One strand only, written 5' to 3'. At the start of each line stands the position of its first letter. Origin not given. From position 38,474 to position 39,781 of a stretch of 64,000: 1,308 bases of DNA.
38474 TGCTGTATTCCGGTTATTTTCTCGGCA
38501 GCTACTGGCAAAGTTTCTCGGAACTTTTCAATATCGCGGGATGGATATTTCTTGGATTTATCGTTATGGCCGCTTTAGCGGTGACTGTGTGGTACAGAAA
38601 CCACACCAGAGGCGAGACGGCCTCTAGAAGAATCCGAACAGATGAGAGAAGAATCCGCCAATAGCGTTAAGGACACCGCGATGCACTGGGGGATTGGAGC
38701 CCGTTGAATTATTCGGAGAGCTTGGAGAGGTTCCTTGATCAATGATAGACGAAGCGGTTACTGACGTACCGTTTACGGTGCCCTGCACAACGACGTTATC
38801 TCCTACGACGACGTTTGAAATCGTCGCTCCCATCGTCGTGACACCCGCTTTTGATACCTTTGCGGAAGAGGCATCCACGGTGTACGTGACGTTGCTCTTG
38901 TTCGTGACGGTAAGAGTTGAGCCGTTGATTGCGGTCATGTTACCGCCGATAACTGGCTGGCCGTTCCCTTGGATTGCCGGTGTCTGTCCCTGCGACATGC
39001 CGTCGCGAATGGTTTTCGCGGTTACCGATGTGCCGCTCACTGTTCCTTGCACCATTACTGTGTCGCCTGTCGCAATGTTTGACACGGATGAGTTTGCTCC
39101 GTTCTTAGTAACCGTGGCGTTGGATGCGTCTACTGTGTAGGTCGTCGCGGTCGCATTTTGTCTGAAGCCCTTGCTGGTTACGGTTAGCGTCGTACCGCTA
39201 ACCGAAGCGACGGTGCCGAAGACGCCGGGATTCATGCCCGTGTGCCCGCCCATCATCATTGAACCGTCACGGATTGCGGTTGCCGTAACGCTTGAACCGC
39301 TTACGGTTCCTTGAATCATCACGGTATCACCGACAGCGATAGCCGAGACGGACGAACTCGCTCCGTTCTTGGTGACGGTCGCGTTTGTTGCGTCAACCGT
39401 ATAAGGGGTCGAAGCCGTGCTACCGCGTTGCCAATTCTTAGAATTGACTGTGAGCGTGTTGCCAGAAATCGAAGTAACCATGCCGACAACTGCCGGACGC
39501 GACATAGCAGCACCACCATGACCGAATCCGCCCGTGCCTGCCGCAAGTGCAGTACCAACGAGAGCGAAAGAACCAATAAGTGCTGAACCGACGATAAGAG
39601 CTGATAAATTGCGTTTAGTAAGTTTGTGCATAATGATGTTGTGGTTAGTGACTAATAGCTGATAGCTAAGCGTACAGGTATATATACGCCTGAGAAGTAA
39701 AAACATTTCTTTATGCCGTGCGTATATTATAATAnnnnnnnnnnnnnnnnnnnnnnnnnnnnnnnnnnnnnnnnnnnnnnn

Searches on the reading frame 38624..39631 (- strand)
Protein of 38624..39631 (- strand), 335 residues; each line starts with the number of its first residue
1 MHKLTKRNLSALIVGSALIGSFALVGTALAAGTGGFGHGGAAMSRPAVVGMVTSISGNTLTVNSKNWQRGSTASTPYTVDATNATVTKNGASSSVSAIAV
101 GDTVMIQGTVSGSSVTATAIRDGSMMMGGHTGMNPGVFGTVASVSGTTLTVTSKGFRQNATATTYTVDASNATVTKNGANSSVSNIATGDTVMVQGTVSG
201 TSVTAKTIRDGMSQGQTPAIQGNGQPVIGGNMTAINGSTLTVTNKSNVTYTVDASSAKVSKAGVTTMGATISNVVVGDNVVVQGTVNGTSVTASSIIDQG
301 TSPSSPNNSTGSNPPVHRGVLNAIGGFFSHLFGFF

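Call 5: search_protein_families(library=pfam, proteins=[window:38624-39631:-], max_evalue=0.01)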
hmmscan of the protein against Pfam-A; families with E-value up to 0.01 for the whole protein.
window:38624-39631:- (335 aa): 1 family
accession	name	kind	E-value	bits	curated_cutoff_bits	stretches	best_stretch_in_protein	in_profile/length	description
PF18914.6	DUF5666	-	1.1e-13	51.6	27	2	50-120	2-59/60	Domain of unknown function (DUF5666)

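Call 6: search_protein_families(library=ncbifam, proteins=[window:38624-39631:-], max_evalue=10)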
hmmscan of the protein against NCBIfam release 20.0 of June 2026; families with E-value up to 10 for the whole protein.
window:38624-39631:- (335 aa): 3 families
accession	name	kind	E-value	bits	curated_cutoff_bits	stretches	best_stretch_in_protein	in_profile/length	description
NF052405.1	NOV5WD8W_fam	equivalog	0.0057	16.5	170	2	134-208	37-111/137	NOV5WD8W family nitrogen cycling protein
TIGR02124.1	hypE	equivalog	0.24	10.3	251.6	2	168-213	139-184/332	hydrogenase expression/formation protein HypE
TIGR02810.1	agaZ_gatZ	equivalog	0.83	8.5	568.8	1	186-279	133-224/420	D-tagatose-bisphosphate aldolase, class II, non-catalytic subunit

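Call 16: find_homologous_proteins(query=window:38624-39631:-, max_evalue=0.001)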
Query window:38624-39631:- (335 aa): 1479 proteins with E <= 0.001 among 8000 candidates; the best 120 are listed.
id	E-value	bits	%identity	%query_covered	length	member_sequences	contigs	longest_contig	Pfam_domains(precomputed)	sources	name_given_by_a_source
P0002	4.8e-195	665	100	100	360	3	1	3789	PF18914.7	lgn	-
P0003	4.0e-104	366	66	87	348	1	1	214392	PF18914.7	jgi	jgi:hypothetical protein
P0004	5.2e-103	363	57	98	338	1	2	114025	PF18914.7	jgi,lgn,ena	-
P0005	1.2e-101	358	63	99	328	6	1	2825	PF18914.7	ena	-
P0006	1.3e-99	352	64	76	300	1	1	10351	PF18914.7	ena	-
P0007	6.4e-99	349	59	88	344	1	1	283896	PF18914.7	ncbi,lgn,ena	-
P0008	8.8e-98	346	59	87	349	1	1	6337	PF18914.7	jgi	jgi:hypothetical protein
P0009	2.4e-96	341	60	99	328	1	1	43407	PF18914.7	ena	-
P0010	1.4e-95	338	62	97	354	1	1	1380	-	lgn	-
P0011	7.2e-95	336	61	96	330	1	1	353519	PF18914.7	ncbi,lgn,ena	-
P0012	9.2e-95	336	64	88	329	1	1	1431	PF18914.7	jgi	jgi:hypothetical protein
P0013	2.6e-92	328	60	99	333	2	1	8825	PF18914.7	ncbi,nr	ncbi:MAG TPA: DUF5666 domain-containing protein [Candidatus Paceibacterota bacterium]|nr:DUF5666 dom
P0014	5.1e-92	327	58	99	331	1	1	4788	PF18914.7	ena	-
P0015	1.2e-90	322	59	100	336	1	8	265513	-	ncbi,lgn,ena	-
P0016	1.3e-90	322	60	87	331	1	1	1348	PF18914.7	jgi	jgi:hypothetical protein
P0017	1.5e-90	322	57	87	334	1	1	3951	PF18914.7,PF23284.3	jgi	-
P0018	1.5e-89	319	58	99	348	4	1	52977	PF18914.7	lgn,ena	-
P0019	1.9e-89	318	57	99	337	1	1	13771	PF18914.7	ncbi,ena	-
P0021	1.6e-88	315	55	99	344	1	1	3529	PF18914.7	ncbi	-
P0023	5.5e-88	313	55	100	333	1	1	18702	PF18914.7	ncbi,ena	-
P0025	1.6e-87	312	55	99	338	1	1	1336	PF18914.7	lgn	-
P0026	4.8e-87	310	58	99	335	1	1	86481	PF18914.7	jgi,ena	-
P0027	1.8e-86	308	56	100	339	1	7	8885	PF18914.7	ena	-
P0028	3.4e-86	308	53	99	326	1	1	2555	PF18914.7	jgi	-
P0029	3.7e-86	307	55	100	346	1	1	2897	PF18914.7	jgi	jgi:hypothetical protein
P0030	4.9e-86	307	60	86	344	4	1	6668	PF18914.7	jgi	jgi:hypothetical protein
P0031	7.6e-86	306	56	100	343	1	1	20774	PF18914.7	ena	-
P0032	9.2e-86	306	62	89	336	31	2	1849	PF18914.7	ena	-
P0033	9.4e-86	306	61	89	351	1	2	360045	PF18914.7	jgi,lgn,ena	jgi:hypothetical protein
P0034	1.0e-85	306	55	100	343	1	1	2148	PF18914.7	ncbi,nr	ncbi:MAG: DUF5666 domain-containing protein [Candidatus Parcubacteria bacterium]|nr:DUF5666 domain-c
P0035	1.6e-85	305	57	96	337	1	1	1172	PF18914.7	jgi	jgi:hypothetical protein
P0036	1.9e-85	305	60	86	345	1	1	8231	PF18914.7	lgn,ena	-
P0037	1.9e-85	305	56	99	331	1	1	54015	PF18914.7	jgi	jgi:hypothetical protein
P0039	6.1e-85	303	60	87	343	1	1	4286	PF18914.7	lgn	-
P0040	6.4e-85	303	59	86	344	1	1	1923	PF18914.7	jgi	jgi:hypothetical protein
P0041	6.6e-85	303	57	92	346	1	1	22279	PF18914.7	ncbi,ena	-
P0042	7.5e-85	303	56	100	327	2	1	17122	PF18914.7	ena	-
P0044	1.3e-84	302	60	89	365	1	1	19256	PF18914.7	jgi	jgi:hypothetical protein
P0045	1.9e-84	302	61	88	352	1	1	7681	PF18914.7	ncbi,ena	-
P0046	2.4e-84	301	62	86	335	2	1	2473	PF18914.7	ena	-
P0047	3.7e-84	301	62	87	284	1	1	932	PF18914.7,PF23284.3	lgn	-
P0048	6.8e-84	300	59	94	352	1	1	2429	PF18914.7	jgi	jgi:Domain of unknown function (DUF5666)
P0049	8.3e-84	300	56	99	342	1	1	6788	PF18914.7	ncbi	-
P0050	1.3e-83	299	56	99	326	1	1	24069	PF18914.7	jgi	jgi:hypothetical protein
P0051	1.5e-83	299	53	87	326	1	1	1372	PF18914.7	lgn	-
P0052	2.3e-83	298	57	62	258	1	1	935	PF18914.7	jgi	jgi:hypothetical protein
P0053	2.6e-83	298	57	86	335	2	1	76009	PF18914.7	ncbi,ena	-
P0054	3.0e-83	298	53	99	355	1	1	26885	PF18914.7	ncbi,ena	-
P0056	1.2e-82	296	55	100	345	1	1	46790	PF18914.7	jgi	jgi:hypothetical protein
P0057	1.4e-82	296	57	98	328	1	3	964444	PF18914.7,PF21159.4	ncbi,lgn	ncbi:MAG: DUF5666 domain-containing protein [Candidatus Doudnabacteria bacterium]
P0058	1.6e-82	295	57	87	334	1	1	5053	PF18914.7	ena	-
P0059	2.0e-82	295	64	84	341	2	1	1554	PF18914.7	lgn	-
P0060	2.1e-82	295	60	59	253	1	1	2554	PF18914.7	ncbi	-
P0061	2.2e-82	295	56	99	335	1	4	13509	PF18914.7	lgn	-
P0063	3.5e-82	294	58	99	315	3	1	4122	PF18914.7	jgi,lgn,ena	-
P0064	4.1e-82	294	60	88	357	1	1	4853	PF18914.7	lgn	-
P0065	1.3e-81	292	57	96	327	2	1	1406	PF18914.7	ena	-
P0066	1.7e-81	292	54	94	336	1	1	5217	PF18914.7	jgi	jgi:hypothetical protein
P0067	2.4e-81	292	56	98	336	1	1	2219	PF18914.7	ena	-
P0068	3.8e-81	291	55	96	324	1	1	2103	PF18914.7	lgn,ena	-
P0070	6.9e-81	290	54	98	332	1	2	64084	PF18914.7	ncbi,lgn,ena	-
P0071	7.0e-81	290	57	86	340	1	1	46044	PF18914.7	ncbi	-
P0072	9.5e-81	290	61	87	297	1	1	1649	PF18914.7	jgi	jgi:hypothetical protein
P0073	1.3e-80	289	56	89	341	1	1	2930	PF18914.7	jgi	jgi:hypothetical protein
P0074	1.4e-80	289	59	87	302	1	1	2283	PF18914.7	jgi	jgi:hypothetical protein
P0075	1.5e-80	289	59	86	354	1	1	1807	PF18914.7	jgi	jgi:hypothetical protein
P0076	1.7e-80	289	54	100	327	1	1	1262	PF18914.7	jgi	-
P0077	3.1e-80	288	54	94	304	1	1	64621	PF18914.7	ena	-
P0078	3.7e-80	288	58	86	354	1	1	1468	PF18914.7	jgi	jgi:hypothetical protein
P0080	4.7e-80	287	60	62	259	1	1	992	PF18914.7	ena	-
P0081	6.4e-80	287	56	87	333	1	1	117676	PF18914.7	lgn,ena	-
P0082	6.5e-80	287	56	95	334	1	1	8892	PF18914.7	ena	-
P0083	2.2e-79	285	56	100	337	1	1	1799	PF18914.7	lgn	-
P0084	7.6e-79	283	54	97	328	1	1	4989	PF18914.7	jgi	jgi:riboflavin synthase alpha subunit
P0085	4.4e-78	281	51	99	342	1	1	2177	PF18914.7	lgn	-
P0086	6.0e-78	280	57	87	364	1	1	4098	PF18914.7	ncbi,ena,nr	ncbi:MAG TPA: DUF5666 domain-containing protein [Candidatus Paceibacterota bacterium]|nr:DUF5666 dom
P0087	6.3e-78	280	58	86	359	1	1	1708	PF18914.7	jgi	jgi:hypothetical protein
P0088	1.2e-77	279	64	60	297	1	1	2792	PF18914.7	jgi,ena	-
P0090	1.7e-77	279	57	100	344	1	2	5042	PF18914.7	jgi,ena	-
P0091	1.7e-77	279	50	100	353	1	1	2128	PF18914.7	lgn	-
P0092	3.5e-77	278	54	98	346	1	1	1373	PF18914.7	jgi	jgi:hypothetical protein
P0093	3.5e-77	278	52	99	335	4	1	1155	PF18914.7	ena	-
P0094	5.2e-77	277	66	69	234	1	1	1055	PF18914.7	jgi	jgi:hypothetical protein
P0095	7.3e-77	277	57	61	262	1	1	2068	PF18914.7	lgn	-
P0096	1.4e-76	276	50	100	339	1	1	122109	PF18914.7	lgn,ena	-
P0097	1.4e-76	276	53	95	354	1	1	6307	PF18914.7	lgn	-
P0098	3.6e-76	275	53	88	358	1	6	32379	PF18914.7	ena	-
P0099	3.7e-76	275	57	62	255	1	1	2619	PF18914.7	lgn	-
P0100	7.3e-76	274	53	97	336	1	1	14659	PF18914.7,PF23284.3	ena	-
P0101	2.2e-75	272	58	71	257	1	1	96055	PF18914.7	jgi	jgi:hypothetical protein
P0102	2.6e-75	272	55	99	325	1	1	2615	PF18914.7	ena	-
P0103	3.0e-75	272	59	59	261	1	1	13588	PF18914.7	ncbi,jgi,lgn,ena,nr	ncbi:MAG TPA: DUF5666 domain-containing protein [Candidatus Paceibacterota bacterium]|nr:DUF5666 dom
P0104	3.1e-75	272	56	89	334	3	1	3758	PF18914.7,PF21159.4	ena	-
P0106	3.5e-75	271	59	62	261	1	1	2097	PF18914.7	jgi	jgi:hypothetical protein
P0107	3.6e-75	271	58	86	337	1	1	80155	PF18914.7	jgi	jgi:hypothetical protein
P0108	7.2e-75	270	56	86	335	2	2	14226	PF18914.7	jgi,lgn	jgi:hypothetical protein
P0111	1.7e-73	266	55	89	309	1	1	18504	PF18914.7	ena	-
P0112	2.6e-73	265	53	91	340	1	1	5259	PF18914.7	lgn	-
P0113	4.3e-73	265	52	89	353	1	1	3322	PF18914.7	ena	-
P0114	5.3e-73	264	53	87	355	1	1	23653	PF18914.7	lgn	-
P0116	7.8e-73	264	66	64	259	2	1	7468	PF18914.7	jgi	jgi:hypothetical protein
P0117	1.3e-72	263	57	89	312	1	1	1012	PF18914.7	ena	-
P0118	1.7e-72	263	51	97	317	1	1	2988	PF18914.7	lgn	-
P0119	9.1e-72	260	61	60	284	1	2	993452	PF18914.7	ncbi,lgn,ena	ncbi:MAG: DUF5666 domain-containing protein [Minisyncoccia bacterium]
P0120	1.1e-71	260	57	62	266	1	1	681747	PF18914.7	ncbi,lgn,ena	-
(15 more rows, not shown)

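Call 32: find_encoding_contigs(protein=window:38624-39631:-, flank=10000, max_places=4)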
Protein window:38624-39631:- (335 aa): no gene with exactly this product is on record in the collection.

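Call 33: find_encoding_contigs(protein=P0002, flank=10000, max_places=4)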
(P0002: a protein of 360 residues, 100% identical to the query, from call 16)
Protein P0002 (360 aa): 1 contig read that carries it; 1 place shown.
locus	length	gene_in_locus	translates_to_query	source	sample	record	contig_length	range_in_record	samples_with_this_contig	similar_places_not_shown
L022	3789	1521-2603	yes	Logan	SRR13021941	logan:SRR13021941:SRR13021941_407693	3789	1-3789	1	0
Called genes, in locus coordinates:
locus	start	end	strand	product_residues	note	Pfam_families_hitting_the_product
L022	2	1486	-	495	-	?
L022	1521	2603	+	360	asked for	PF18914:DUF5666 (weak)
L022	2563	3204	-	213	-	PF09335:VTT_dom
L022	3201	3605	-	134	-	-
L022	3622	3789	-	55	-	?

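Call 37: predict_structure(alignment_id=A4)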
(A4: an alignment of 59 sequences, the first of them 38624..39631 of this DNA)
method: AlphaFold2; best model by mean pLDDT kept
length: 335 residues; sequences in the alignment: 59
mean_pLDDT: 77.8   pTM: 0.41
mean pLDDT of the five models: 77.8, 77.6, 76.2, 75.8, 75.6
residues with pLDDT >= 90: 168; 70-90: 58; 50-70: 48; < 50: 61
segments of 3 or more residues with pLDDT < 50: 1-4, 6-42, 127-131, 312-314, 317-319
pLDDT, mean of each block of 10 residues (from residue 1): 42 40 39 40 74 97 83 89 94 95 94 96 59 74 97 83 96 92 94 92 95 56 75 95 93 91 64 90 93 92 62 49 55 54
secondary structure, 60 per line:
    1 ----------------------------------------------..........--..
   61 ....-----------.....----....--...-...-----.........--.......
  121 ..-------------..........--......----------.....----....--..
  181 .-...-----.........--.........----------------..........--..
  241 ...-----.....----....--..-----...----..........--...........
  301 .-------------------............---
elements in order: E47-56 E59-64 E76-80 E85-88 E91-93 E103-111 E114-122 E136-145 E148-153 E164-168 E173-176 E179-181 E191-199 E202-210 E227-236 E239-243 E249-253 E258-261 E278-287 E290-301 H321-332

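Call 41: find_encoding_contigs(protein=P0119, flank=6000, max_places=2)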
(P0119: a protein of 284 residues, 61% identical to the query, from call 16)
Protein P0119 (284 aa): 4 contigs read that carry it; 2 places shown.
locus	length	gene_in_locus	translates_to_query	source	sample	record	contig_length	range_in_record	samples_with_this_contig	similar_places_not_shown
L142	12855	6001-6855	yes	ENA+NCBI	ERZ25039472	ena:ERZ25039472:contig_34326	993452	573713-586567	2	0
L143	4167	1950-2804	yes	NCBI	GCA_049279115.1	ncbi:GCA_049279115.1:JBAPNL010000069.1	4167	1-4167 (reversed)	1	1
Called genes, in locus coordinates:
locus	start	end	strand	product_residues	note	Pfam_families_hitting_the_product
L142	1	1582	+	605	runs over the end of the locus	PF25997:BSH_YhbJ (faint), PF00364:Biotin_lipoyl (faint), PF25917:BSH_RND, PF25954:Beta-barrel_RND_2 (weak), PF25990:Beta-barrel_YknX, PF25967:RND-MFP_C (faint)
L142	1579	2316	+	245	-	PF02463:SMC_N (faint), PF00005:ABC_tran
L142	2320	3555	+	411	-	PF12704:MacB_PCD, PF02687:FtsX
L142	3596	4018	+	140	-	-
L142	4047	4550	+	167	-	-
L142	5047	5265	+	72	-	-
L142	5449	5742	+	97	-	-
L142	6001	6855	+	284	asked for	PF18914:DUF5666 (faint)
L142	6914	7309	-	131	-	PF07883:Cupin_2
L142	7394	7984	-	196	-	-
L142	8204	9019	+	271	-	PF00665:rve (weak), PF13683:rve_3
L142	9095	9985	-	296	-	PF00561:Abhydrolase_1, PF12146:Hydrolase_4, PF12697:Abhydrolase_6, PF08538:DUF1749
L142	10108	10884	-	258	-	-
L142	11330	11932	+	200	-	PF13302:Acetyltransf_3, PF13420:Acetyltransf_4 (weak), PF13523:Acetyltransf_8 (weak), PF00583:Acetyltransf_1 (weak)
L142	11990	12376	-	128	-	PF12802:MarR_2 (weak)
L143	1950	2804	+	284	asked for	PF18914:DUF5666 (faint)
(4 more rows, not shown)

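Call 42: find_encoding_contigs(protein=P0057, flank=6000, max_places=2)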
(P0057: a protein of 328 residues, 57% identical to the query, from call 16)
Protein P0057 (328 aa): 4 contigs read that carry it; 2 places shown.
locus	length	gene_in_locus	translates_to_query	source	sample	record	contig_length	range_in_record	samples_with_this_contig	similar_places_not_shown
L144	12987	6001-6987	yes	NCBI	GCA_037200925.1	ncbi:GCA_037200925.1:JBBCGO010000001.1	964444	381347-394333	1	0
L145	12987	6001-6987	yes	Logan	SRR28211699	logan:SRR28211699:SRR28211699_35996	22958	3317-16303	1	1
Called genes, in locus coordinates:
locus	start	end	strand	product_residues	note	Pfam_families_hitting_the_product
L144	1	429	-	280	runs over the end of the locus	PF01261:AP_endonuc_2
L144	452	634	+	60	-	-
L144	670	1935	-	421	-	PF00675:Peptidase_M16, PF05193:Peptidase_M16_C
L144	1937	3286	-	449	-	PF00587:tRNA-synt_2b, PF03129:HGTP_anticodon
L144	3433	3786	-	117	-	-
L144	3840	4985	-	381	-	PF01702:TGT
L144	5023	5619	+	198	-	-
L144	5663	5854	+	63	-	-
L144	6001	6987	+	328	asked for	PF18914:DUF5666 (weak), PF21159:FlgK_2nd (faint), PF18914:DUF5666 (weak)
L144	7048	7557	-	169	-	PF13238:AAA_18 (weak)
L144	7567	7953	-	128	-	PF06262:Zincin_1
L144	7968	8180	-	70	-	-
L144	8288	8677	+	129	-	-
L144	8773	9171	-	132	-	-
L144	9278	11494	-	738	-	PF01138:RNase_PH, PF03725:RNase_PH_C, PF03726:PNPase (weak), PF01138:RNase_PH, PF03725:RNase_PH_C (weak), PF00013:KH_1, PF00575:S1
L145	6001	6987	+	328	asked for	PF18914:DUF5666 (weak), PF21159:FlgK_2nd (faint), PF18914:DUF5666 (weak)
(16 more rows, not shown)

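Call 43: find_encoding_contigs(protein=P0003, flank=6000, max_places=2)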
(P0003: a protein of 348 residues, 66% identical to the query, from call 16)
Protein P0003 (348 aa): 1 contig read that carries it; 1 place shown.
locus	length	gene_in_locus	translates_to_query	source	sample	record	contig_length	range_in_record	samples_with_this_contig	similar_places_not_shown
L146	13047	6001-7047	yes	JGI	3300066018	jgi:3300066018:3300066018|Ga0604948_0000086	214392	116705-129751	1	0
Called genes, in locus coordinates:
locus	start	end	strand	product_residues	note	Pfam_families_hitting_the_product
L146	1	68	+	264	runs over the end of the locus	PF00005:ABC_tran, PF02463:SMC_N, PF13175:AAA_15 (faint), PF13304:AAA_21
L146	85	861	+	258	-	PF01061:ABC2_membrane, PF12698:ABC2_membrane_3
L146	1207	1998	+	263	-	PF02517:Rce1-like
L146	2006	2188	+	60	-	-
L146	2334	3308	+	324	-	-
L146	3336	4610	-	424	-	PF05977:MFS_3, PF07690:MFS_1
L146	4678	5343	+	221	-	PF13483:Lactamase_B_3, PF12706:Lactamase_B_2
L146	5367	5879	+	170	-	-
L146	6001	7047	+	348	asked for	PF18914:DUF5666 (weak)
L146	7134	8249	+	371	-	-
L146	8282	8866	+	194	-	-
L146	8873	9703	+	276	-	PF00215:OMPdecase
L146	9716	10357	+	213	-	PF00156:Pribosyltran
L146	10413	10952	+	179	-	-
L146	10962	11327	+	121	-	PF07681:DoxX (weak)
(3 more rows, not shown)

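Call 44: fold_search(model_id=the predicted structure, library=pdb)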
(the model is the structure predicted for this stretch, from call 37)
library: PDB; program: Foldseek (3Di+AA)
matches with E <= 10: 636; with E <= 0.001: 4
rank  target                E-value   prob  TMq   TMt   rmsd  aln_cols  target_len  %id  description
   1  9gut_B                7.3e-07  1.00  0.16  0.11  15.9       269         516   16  30S mRNA delivery complex (bS1 resolved) (released 2024-11-20)
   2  7zhh_A                5.1e-06  1.00  0.18  0.24  20.9       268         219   10  Complex structure of drosophila Unr CSD789 and a poly(A) RNA sequence (released 2022-12-07)
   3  3go5                  1.9e-04  0.98  0.18  0.20  14.9       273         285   12  Crystal structure of a multidomain protein with nucleic acid binding domains (sp_0946) from streptococcus pneumoniae tig (released 2009-04-07)
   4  6y6e                  5.4e-04  0.98  0.17  0.23  13.6       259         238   12  drosophila Unr CSD456 (released 2020-07-29)
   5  6y6m_MODEL_1_A        1.7e-03  0.99  0.18  0.31  13.7       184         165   12  solution structure of cold-shock domain 1 and 2 of drosophila Upstream of N-Ras (Unr) (released 2020-07-29)
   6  7a05_MODEL_1_A        1.7e-03  0.99  0.16  0.28  14.0       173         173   16  NMR structure of D3-D4 domains of Vibrio vulnificus ribosomal protein S1 (released 2021-06-23)
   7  2ix1_A                2.0e-03  0.99  0.18  0.11   9.5       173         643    9  RNase II D209N mutant (released 2006-10-05)
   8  9guv_B                8.3e-03  0.63  0.16  0.15  19.9       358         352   11  30S mRNA delivery complex (closed-head) (released 2024-11-20)
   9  2id0_A                8.8e-03  0.98  0.19  0.12   9.1       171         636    9  Escherichia coli RNase II (released 2006-10-03)
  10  9guq_B                1.3e-02  0.84  0.16  0.28  14.6       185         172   10  30S PIC (Pre-Initiation complex) (released 2024-11-20)
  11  8qcf_I                1.3e-02  0.66  0.16  0.19  16.2       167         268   14  yeast cytoplasmic exosome-Ski2 complex degrading a RNA substrate (released 2024-01-10)
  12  9tvu_a                1.4e-02  0.85  0.16  0.22  14.1       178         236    9  Structure of the Chlamydomonas reinhardtii chlororibosome (released 2026-02-18)
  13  3e6z                  3.0e-02  1.00  0.17  0.57   3.9        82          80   15  1.0 A Structure of CusF-W44A-Cu(II) residues 10-88 from Escherichia coli (released 2009-07-07)
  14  5okz_l                3.3e-02  0.75  0.17  0.21  14.1       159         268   14  Crystal Strucrure of the Mpp6 Exosome complex (released 2017-08-30)
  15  1yby_A                3.3e-02  0.57  0.15  0.26  16.4       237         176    7  Conserved hypothetical protein Cth-95 from Clostridium thermocellum (released 2005-02-01)
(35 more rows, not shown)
